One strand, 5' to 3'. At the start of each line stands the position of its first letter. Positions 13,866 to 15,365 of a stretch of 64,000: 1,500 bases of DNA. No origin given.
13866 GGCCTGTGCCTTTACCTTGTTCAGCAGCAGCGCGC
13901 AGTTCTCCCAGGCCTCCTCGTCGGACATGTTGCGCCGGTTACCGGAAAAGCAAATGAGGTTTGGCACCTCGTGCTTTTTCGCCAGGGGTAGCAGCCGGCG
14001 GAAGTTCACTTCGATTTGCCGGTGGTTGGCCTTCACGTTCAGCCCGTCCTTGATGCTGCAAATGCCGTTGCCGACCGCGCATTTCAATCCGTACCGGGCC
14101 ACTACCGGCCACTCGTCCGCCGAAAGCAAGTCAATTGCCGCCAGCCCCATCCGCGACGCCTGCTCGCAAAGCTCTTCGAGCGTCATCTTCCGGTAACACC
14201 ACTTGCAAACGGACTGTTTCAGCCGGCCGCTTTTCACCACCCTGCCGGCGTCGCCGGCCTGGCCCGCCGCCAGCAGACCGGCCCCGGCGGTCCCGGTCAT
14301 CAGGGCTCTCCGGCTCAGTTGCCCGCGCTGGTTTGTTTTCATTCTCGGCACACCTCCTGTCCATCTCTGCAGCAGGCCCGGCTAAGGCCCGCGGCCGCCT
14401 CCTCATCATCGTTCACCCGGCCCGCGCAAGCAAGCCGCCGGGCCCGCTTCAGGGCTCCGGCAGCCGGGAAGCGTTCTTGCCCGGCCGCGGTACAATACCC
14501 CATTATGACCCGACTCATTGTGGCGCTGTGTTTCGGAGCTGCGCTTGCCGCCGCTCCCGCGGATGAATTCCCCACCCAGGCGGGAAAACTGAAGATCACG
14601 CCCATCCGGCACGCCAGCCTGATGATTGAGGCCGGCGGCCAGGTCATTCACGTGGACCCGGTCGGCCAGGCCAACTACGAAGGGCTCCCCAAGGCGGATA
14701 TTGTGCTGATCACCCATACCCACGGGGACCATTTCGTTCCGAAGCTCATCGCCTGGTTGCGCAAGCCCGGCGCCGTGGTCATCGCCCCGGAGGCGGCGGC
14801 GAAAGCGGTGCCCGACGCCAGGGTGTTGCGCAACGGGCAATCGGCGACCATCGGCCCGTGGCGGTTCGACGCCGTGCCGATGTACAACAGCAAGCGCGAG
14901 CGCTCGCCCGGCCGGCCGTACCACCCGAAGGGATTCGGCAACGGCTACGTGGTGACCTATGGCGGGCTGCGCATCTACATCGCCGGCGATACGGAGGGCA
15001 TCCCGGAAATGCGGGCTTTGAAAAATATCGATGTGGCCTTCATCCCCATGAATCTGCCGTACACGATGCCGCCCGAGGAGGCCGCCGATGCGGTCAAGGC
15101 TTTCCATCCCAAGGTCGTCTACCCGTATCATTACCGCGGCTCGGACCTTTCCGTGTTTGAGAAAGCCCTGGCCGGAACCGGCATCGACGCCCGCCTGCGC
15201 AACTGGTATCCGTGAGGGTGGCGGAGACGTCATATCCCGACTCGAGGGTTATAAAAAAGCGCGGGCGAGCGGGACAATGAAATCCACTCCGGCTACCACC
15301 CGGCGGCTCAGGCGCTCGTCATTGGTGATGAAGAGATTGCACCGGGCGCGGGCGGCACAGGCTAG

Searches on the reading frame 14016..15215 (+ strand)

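Call 49: search_protein_families(library=pfam, proteins=[window:14016-15215:+], max_evalue=0.0001)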
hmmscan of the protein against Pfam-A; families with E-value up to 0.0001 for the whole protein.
window:14016-15215:+ (399 aa): 2 families
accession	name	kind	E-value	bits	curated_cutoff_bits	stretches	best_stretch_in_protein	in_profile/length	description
PF13483.12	Lactamase_B_3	-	1.9e-24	86.9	24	1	194-372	2-160/160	Beta-lactamase superfamily domain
PF12706.13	Lactamase_B_2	-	4.6e-16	59.4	27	1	220-373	24-200/200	Beta-lactamase superfamily domain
